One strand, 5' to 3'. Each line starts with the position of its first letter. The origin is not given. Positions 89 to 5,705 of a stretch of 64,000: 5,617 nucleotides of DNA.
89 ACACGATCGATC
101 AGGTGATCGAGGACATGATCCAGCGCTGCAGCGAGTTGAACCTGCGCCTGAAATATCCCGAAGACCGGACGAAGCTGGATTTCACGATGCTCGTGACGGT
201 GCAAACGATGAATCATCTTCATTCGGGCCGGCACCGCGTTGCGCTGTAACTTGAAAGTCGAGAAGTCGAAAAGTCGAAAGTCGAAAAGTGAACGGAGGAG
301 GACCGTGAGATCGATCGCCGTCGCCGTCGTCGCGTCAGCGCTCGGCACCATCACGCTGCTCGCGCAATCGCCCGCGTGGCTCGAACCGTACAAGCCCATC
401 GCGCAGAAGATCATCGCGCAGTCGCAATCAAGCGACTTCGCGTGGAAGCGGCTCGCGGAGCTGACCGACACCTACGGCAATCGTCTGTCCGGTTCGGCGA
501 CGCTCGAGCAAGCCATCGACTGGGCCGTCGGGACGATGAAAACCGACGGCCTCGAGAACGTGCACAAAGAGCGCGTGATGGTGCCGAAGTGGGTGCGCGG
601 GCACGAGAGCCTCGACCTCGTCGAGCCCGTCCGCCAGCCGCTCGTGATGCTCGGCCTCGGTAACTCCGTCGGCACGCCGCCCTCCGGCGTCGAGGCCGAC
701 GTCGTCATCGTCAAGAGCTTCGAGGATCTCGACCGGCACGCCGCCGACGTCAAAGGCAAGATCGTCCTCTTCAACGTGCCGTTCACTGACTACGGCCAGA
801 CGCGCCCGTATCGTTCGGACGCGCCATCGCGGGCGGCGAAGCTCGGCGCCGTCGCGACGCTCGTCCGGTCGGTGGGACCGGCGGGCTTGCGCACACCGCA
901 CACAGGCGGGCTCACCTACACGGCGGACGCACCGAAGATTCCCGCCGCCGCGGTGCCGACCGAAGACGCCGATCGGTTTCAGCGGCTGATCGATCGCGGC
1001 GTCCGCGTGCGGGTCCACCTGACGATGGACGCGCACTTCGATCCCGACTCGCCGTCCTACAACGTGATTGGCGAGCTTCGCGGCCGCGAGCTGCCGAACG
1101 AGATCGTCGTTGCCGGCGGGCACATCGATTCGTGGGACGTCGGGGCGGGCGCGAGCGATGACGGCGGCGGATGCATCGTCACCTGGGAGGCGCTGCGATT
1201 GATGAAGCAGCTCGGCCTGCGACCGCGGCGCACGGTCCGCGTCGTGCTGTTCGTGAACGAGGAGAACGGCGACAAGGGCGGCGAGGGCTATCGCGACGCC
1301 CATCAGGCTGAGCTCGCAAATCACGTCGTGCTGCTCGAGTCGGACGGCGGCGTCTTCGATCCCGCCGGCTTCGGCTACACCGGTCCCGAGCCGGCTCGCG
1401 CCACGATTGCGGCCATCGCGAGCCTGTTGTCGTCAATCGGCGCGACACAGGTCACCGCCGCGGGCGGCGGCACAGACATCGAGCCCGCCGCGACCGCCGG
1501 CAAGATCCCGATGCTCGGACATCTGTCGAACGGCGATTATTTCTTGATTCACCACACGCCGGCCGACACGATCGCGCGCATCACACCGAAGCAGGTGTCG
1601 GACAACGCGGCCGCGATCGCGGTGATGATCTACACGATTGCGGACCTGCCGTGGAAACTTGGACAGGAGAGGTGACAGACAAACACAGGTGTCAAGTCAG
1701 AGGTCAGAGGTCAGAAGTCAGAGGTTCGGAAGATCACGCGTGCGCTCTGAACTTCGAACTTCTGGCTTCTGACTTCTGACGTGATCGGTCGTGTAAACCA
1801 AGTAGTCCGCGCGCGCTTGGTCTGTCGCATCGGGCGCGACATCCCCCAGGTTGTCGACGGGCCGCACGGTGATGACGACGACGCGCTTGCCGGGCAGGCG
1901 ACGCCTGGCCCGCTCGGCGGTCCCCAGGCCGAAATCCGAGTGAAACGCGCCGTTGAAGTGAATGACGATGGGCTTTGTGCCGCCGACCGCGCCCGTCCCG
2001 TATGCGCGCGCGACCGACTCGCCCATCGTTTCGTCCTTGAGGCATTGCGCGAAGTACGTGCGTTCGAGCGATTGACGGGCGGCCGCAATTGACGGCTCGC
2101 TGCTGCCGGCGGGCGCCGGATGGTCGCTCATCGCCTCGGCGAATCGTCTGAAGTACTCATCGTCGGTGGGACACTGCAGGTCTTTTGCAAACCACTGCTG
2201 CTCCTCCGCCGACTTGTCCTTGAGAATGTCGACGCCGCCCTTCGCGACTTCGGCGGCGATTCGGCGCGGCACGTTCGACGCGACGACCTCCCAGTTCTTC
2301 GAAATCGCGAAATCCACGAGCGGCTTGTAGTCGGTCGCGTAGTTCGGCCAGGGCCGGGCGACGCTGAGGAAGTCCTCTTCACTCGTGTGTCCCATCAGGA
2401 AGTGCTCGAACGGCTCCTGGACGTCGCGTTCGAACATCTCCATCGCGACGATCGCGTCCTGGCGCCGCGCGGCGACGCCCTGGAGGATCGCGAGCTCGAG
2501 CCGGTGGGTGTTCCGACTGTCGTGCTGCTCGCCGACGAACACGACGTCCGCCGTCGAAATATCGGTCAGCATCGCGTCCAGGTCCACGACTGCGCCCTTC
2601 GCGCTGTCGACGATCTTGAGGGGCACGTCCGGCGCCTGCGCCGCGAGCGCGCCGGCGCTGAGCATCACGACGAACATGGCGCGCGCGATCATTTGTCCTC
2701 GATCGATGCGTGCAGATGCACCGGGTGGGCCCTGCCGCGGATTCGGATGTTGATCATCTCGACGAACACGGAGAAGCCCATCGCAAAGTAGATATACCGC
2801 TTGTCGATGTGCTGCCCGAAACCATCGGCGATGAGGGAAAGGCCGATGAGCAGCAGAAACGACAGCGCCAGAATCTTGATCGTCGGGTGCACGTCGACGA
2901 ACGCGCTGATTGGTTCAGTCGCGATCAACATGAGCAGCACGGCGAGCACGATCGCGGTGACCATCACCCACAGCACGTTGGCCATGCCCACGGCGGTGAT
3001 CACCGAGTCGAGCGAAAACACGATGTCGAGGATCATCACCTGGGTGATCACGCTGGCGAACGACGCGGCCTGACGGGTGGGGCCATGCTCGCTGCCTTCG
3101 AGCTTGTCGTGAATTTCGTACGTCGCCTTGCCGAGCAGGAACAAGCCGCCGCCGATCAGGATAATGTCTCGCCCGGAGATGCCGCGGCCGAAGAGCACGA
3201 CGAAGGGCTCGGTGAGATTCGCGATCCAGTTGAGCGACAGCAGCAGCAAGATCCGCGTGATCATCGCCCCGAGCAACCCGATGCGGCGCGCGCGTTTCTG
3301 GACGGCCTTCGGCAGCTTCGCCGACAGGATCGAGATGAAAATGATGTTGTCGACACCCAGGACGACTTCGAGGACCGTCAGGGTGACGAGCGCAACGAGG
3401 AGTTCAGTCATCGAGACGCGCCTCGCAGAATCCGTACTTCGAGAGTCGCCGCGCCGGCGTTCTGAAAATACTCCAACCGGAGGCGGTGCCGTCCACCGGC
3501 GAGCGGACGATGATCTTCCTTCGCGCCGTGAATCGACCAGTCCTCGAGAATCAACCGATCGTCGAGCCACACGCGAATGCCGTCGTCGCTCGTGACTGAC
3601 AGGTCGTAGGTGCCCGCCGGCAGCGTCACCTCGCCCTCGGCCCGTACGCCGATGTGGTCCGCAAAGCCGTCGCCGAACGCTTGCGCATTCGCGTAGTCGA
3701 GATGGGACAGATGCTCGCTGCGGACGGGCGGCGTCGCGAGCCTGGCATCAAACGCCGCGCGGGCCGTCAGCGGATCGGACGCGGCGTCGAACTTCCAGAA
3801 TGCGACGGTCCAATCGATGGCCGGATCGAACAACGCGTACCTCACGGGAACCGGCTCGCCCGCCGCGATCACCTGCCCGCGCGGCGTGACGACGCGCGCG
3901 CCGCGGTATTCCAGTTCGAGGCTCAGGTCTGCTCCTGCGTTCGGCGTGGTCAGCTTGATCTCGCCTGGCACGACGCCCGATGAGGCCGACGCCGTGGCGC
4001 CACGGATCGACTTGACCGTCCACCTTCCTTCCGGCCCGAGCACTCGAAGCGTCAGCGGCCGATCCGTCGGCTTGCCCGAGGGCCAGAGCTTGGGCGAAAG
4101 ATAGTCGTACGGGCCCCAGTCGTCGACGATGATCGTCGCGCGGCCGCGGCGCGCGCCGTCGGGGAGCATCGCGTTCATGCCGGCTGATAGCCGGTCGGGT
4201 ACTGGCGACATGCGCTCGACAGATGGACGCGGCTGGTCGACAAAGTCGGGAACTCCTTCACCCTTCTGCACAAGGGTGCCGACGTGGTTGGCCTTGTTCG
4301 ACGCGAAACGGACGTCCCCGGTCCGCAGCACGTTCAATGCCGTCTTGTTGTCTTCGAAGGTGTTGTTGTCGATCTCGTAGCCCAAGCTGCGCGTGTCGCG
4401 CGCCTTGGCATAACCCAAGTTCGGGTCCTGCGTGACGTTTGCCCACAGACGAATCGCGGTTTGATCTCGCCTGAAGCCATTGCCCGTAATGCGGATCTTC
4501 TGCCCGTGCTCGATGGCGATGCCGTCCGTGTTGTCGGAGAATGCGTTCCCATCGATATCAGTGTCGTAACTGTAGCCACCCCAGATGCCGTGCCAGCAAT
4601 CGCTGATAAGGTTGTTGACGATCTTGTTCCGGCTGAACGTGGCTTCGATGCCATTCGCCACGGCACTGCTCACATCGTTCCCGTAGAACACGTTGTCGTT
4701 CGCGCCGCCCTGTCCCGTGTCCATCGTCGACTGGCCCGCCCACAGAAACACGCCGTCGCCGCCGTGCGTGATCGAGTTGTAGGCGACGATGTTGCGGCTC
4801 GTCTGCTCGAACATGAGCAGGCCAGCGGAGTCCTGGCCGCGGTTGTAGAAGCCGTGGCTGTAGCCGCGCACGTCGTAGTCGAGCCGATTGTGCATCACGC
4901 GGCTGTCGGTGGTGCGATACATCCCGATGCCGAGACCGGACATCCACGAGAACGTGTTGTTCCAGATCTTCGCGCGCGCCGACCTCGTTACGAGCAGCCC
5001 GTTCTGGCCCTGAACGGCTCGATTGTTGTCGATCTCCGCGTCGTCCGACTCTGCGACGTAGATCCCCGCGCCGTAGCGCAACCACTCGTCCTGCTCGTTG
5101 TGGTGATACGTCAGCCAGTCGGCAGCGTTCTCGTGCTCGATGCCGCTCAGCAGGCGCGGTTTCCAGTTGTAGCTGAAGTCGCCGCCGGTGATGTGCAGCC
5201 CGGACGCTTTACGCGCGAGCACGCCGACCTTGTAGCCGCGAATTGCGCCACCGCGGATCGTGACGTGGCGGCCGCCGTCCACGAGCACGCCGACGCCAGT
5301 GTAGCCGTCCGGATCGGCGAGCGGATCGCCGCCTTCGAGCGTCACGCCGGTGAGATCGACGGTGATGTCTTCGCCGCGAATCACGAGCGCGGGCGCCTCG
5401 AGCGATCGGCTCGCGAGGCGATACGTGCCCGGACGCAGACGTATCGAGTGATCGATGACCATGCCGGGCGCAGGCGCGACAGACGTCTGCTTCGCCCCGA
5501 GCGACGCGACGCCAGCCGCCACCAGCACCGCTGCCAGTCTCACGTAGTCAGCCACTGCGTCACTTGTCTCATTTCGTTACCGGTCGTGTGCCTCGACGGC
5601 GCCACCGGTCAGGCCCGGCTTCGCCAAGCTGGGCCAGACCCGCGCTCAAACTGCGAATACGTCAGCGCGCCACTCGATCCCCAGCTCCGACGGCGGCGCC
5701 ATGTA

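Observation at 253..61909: Gene-boundary hairpin / tandem 'word-repeat' elements at 12 or more loci, with several shared sequence families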

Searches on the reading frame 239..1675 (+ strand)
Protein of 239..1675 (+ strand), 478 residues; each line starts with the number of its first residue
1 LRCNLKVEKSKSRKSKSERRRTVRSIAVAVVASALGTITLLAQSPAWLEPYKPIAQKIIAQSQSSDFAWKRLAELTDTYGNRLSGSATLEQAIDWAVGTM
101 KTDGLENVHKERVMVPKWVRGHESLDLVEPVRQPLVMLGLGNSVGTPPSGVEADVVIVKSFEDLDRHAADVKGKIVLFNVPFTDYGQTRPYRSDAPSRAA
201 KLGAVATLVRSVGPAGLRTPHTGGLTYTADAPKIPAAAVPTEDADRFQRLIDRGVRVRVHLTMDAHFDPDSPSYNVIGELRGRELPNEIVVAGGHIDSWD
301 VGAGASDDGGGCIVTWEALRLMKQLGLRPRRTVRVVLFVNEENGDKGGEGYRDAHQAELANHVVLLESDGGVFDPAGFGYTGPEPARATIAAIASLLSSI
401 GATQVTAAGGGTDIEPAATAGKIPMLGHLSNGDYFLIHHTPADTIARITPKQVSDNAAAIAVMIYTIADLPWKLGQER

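Call 10: search_protein_families(library=pfam, proteins=[window:239-1675:+])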
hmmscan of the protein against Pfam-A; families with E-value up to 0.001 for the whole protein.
window:239-1675:+ (478 aa): 3 families
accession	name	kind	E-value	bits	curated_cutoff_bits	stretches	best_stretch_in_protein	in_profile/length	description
PF04389.22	Peptidase_M28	-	1.9e-24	86.9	21.3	1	275-461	1-190/193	Peptidase family M28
PF01546.33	Peptidase_M20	-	3.5e-08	34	24.6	1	302-353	30-81/206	Peptidase family M20/M25/M40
PF02225.27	PA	-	1.7e-06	28.5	23.9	1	161-245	23-93/95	PA domain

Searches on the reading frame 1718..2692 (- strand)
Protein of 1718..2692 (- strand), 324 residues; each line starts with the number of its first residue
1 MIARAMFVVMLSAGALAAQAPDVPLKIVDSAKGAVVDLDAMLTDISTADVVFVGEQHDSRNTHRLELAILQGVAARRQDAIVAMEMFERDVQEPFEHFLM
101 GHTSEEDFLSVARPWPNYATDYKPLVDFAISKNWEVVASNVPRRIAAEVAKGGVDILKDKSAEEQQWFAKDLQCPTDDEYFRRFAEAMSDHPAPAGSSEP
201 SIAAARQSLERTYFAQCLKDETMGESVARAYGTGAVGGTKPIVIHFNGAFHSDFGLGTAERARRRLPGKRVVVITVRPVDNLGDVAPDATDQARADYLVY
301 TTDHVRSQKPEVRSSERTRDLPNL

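Call 10: search_protein_families(library=pfam, proteins=[window:1718-2692:-])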
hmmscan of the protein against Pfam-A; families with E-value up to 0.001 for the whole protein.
window:1718-2692:- (324 aa): 1 family
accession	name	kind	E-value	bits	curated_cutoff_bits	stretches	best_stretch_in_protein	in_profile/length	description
PF04187.18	Cofac_haem_bdg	-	6e-53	180.4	27.7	1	41-261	1-212/213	Haem-binding uptake, Tiki superfamily, ChaN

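Call 60: find_homologous_proteins(query=window:1718-2692:-, max_evalue=1e-40)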
Query window:1718-2692:- (324 aa): 2978 proteins with E <= 1e-40 among 8000 candidates; the best 120 are listed.
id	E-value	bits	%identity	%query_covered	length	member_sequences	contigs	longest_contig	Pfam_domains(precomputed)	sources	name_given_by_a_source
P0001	3.0e-211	718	100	100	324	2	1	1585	PF04187.19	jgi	jgi:uncharacterized iron-regulated protein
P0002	5.4e-185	632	87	100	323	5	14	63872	PF04187.19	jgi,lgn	jgi:uncharacterized iron-regulated protein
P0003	4.1e-168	576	84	95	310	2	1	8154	PF04187.19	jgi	jgi:uncharacterized iron-regulated protein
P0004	1.4e-144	499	72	94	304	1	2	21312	PF04187.19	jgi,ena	jgi:uncharacterized iron-regulated protein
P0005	1.9e-144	499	73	90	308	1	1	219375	PF04187.19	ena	-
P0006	3.4e-144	498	74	90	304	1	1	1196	PF04187.19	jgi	jgi:uncharacterized iron-regulated protein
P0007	4.8e-144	497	73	91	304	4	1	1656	PF04187.19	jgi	-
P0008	1.4e-143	496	73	91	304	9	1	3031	PF04187.19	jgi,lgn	jgi:uncharacterized iron-regulated protein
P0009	1.8e-143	495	73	91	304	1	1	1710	PF04187.19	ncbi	-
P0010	5.3e-143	494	73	91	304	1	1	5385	PF04187.19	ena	-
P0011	7.0e-143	494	72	91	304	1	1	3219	PF04187.19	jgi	-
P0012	1.2e-142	493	72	90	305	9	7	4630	PF04187.19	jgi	jgi:uncharacterized iron-regulated protein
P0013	3.3e-140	485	71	92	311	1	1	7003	PF04187.19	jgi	jgi:uncharacterized iron-regulated protein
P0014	5.9e-140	484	71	94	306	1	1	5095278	PF04187.19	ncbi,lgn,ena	-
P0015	1.1e-139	483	70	93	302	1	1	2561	PF04187.19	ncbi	-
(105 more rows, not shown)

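Call 62: find_encoding_contigs(protein=P0002, flank=10000, max_places=3)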
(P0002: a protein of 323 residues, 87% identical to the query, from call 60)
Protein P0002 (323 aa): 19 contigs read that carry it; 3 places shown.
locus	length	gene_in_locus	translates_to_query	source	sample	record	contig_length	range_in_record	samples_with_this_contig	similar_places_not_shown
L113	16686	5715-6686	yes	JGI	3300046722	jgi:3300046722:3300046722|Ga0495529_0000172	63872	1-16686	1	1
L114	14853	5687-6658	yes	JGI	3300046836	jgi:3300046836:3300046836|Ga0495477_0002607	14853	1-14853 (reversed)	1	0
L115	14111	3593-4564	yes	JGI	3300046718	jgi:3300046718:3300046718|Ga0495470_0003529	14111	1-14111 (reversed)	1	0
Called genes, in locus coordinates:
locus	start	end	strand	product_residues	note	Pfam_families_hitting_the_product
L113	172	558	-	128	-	PF04379:DUF525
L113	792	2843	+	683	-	PF00330:Aconitase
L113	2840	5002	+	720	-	PF05048:NosD, PF13229:Beta_helix, PF05048:NosD, PF07691:PA14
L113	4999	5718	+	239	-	PF03741:TerC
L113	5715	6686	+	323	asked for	PF04187:Cofac_haem_bdg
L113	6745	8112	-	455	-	PF02225:PA (weak), PF04389:Peptidase_M28, PF01546:Peptidase_M20 (weak)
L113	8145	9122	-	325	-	PF15887:Peptidase_Mx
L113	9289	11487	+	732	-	PF07715:Plug, PF00593:TonB_dep_Rec_b-barrel, PF14905:OMP_b-brl_3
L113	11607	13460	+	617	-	PF00664:ABC_membrane, PF00005:ABC_tran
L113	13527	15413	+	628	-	PF10101:DUF2339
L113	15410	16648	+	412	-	PF00754:F5_F8_type_C (faint), PF13163:DUF3999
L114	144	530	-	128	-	PF04379:DUF525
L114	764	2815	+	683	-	PF00330:Aconitase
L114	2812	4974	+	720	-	PF05048:NosD, PF13229:Beta_helix, PF05048:NosD, PF07691:PA14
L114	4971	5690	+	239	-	PF03741:TerC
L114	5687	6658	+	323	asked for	PF04187:Cofac_haem_bdg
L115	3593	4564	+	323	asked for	PF04187:Cofac_haem_bdg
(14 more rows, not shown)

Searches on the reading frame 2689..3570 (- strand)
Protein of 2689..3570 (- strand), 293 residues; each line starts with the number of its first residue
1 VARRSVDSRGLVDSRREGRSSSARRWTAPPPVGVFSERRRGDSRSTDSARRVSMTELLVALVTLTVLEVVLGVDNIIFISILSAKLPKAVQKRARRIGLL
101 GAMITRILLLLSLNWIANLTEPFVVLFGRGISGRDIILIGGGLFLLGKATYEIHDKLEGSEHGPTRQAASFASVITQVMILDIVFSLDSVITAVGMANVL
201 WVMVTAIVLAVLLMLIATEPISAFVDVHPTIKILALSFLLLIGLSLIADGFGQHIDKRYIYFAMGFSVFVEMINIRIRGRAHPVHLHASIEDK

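Call 10: search_protein_families(library=pfam, proteins=[window:2689-3570:-])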
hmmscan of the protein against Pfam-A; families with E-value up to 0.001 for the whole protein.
window:2689-3570:- (293 aa): 1 family
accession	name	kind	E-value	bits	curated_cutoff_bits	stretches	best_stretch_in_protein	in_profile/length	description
PF03741.22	TerC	-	4.9e-44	150.6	27.8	1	63-249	2-177/178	Integral membrane protein TerC family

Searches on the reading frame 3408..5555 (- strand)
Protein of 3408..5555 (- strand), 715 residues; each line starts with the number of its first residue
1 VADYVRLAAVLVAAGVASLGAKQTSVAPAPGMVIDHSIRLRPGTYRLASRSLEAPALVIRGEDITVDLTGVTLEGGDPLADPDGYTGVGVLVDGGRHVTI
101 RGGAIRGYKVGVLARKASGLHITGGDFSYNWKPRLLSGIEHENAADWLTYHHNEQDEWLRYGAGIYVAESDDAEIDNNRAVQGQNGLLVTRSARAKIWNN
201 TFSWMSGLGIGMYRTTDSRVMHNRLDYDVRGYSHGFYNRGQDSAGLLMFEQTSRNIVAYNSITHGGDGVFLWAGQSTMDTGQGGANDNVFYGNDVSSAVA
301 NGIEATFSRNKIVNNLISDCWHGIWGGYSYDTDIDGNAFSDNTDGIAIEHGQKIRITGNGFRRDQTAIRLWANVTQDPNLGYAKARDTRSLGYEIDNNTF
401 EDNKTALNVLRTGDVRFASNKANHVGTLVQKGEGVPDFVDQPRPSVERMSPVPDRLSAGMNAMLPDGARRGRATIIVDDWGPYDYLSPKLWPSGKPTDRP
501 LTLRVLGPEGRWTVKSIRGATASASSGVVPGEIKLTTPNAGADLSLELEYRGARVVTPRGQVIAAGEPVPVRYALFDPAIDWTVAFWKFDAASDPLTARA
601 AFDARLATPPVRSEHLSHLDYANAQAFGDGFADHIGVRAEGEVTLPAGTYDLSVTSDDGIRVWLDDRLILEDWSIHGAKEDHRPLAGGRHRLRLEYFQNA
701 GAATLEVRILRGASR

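Call 10: search_protein_families(library=pfam, proteins=[window:3408-5555:-])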
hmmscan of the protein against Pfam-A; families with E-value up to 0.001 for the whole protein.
window:3408-5555:- (715 aa): 3 families
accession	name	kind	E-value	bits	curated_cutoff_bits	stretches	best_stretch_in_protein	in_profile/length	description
PF13229.12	Beta_helix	-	1.1e-22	80.8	25.9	3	148-294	11-138/158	Right handed beta helix region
PF05048.19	NosD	-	1.6e-22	80.4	23.6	2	86-260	15-167/212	Periplasmic copper-binding protein (NosD)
PF07691.17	PA14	-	2.3e-10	40.9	24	1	632-705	43-127/147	PA14 domain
